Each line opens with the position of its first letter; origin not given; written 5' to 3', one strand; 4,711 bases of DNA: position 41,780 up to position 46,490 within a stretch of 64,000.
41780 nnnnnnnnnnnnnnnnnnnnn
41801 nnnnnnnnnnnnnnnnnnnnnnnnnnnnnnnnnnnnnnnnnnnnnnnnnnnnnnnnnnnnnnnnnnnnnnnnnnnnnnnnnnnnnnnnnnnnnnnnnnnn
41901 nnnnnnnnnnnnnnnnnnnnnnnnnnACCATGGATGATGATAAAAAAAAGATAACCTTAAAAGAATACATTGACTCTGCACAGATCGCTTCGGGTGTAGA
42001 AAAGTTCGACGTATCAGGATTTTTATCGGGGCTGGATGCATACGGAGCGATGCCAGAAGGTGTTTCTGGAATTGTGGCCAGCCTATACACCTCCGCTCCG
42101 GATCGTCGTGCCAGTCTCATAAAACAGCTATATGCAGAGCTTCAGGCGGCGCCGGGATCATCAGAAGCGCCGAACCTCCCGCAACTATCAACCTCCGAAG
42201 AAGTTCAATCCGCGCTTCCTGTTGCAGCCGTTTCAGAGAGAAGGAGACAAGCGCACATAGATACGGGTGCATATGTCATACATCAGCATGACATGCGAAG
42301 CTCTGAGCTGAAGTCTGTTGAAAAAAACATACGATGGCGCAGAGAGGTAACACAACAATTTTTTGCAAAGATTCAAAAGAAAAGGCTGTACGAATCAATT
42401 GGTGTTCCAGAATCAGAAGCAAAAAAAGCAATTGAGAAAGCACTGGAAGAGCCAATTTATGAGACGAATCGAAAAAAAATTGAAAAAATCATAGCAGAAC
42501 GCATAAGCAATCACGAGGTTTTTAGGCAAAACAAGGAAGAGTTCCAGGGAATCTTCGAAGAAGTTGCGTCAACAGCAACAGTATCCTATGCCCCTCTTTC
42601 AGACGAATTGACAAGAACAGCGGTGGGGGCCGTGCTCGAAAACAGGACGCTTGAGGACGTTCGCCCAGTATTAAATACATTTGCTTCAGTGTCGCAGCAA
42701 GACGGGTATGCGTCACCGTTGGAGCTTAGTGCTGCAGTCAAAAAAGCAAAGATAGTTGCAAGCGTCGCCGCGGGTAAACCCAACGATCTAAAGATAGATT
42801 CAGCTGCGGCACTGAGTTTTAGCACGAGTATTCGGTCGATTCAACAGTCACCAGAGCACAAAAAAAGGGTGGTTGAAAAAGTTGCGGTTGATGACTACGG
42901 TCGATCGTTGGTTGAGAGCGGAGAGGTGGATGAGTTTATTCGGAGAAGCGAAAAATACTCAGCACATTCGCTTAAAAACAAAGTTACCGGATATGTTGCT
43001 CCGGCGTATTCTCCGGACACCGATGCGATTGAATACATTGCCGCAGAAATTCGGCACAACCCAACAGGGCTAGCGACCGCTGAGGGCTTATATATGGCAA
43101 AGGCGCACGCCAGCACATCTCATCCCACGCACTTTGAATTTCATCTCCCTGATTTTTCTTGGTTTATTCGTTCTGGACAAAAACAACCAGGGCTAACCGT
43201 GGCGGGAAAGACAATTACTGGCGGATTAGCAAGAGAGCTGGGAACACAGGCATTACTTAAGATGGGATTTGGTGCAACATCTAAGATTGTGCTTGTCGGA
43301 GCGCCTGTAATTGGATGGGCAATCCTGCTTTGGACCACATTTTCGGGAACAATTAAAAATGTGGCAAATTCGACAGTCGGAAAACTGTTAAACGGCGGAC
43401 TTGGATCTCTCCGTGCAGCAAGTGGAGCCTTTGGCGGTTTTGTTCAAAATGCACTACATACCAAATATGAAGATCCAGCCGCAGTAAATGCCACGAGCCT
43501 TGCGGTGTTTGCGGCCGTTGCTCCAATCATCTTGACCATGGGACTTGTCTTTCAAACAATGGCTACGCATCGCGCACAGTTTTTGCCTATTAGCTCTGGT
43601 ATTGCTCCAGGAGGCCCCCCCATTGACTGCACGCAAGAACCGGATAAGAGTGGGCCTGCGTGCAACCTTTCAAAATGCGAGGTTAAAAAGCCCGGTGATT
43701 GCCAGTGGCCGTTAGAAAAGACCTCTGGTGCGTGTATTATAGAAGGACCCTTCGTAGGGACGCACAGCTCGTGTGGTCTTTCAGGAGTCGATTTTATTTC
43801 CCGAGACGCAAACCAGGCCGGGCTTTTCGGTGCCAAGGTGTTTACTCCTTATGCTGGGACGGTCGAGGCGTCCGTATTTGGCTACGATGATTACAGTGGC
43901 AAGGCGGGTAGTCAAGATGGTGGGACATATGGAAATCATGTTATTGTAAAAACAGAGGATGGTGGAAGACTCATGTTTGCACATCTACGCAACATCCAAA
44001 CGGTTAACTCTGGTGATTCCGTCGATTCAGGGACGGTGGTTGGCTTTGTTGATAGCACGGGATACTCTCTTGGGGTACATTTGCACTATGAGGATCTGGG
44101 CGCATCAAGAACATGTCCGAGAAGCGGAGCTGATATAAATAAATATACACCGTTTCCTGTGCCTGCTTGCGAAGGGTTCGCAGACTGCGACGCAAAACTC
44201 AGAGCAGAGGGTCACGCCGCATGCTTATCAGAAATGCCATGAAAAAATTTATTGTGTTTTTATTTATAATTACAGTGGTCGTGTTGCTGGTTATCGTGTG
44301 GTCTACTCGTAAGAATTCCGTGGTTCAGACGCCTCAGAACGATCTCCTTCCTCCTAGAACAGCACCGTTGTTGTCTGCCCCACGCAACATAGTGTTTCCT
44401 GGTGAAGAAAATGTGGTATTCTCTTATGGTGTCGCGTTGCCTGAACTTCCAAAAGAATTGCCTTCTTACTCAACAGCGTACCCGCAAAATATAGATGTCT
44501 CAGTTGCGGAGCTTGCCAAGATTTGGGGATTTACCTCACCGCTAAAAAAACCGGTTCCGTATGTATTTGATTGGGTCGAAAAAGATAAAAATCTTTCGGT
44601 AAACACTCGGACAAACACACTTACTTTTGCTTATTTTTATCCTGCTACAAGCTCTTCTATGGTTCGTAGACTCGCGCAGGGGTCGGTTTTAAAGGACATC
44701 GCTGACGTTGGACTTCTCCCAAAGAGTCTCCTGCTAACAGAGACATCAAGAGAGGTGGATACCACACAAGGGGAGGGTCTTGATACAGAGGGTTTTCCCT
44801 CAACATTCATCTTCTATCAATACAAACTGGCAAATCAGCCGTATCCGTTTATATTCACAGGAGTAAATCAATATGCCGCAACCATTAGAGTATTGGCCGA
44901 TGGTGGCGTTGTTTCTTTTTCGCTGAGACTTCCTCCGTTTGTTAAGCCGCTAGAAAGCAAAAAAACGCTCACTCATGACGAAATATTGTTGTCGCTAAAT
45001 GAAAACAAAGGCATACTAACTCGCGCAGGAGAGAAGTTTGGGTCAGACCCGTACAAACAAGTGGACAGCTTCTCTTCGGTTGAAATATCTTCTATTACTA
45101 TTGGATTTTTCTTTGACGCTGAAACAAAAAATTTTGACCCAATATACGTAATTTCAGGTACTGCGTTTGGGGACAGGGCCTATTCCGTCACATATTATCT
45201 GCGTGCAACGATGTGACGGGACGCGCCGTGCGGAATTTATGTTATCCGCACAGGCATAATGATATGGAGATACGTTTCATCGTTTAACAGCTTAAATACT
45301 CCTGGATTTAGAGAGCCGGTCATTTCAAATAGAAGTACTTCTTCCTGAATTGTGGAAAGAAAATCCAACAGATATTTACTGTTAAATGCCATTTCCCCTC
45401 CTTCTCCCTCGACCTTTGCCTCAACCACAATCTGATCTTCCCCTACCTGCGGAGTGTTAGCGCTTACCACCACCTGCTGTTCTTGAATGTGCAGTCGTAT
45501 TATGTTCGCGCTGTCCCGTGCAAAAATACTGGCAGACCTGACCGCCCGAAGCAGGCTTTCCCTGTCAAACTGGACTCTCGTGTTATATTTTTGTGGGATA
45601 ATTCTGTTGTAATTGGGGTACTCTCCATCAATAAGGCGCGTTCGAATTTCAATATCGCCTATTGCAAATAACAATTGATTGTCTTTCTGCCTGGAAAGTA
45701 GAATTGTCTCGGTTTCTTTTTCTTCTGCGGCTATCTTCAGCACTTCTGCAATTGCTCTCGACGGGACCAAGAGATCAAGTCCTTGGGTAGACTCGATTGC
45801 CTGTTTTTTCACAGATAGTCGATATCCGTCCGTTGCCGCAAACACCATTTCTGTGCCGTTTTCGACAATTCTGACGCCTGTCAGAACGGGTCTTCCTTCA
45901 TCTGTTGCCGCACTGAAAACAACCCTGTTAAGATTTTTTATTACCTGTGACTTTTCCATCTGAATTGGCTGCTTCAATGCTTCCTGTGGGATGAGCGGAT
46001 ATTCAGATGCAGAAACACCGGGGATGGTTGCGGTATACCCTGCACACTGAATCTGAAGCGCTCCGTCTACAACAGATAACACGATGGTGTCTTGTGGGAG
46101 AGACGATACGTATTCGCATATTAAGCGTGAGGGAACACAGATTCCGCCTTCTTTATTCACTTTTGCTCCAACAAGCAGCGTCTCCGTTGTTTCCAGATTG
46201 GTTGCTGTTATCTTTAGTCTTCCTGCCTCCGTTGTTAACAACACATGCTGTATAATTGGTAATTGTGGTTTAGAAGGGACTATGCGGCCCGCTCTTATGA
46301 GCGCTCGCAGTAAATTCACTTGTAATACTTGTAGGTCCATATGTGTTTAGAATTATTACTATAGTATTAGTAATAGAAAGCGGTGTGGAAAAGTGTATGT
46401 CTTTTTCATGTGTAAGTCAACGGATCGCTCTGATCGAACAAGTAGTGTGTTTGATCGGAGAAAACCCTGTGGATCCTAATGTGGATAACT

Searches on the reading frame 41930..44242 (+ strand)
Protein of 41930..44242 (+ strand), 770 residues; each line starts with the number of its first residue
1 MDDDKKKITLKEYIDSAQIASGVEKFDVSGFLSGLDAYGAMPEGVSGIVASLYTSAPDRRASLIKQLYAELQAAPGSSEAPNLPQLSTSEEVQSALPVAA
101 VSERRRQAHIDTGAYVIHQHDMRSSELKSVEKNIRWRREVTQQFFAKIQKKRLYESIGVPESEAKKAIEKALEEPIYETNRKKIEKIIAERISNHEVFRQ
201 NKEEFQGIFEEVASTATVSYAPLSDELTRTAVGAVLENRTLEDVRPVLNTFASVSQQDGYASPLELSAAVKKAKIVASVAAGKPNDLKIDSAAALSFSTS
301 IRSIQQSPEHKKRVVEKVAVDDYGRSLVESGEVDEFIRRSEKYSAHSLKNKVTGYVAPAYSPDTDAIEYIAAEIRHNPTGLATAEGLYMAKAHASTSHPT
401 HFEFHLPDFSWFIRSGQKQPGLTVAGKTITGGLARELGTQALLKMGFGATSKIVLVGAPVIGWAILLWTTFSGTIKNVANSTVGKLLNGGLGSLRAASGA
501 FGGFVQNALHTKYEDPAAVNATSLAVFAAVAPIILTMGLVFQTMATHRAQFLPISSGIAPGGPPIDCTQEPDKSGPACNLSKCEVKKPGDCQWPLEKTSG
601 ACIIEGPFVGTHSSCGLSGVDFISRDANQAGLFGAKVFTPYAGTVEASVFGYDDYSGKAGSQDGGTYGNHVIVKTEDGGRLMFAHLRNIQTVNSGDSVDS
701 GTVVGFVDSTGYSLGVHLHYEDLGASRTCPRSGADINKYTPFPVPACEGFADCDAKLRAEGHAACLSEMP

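Call 68: search_protein_families(library=pfam, proteins=[window:41930-44242:+], max_evalue=0.0001)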
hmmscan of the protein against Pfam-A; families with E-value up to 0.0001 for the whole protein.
window:41930-44242:+ (770 aa): 1 family
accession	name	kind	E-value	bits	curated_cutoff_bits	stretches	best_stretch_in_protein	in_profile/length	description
PF01551.29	Peptidase_M23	-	7.5e-12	45.7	28.7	1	634-721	13-86/96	Peptidase family M23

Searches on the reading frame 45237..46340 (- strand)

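Call 68: search_protein_families(library=pfam, proteins=[window:45237-46340:-], max_evalue=0.0001)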
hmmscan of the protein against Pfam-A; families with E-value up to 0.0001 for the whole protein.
window:45237-46340:- (367 aa): 3 families
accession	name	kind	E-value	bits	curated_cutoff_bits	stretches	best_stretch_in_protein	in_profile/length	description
PF02767.21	DNA_pol3_beta_2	-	9.9e-26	90.8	27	1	128-243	2-116/116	DNA polymerase III beta subunit, central domain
PF02768.20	DNA_pol3_beta_3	-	4.6e-24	85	27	1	246-365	2-121/121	DNA polymerase III beta subunit, C-terminal domain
PF00712.24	DNA_pol3_beta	-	2.8e-21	76.3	24.4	1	1-118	1-120/120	DNA polymerase III beta subunit, N-terminal domain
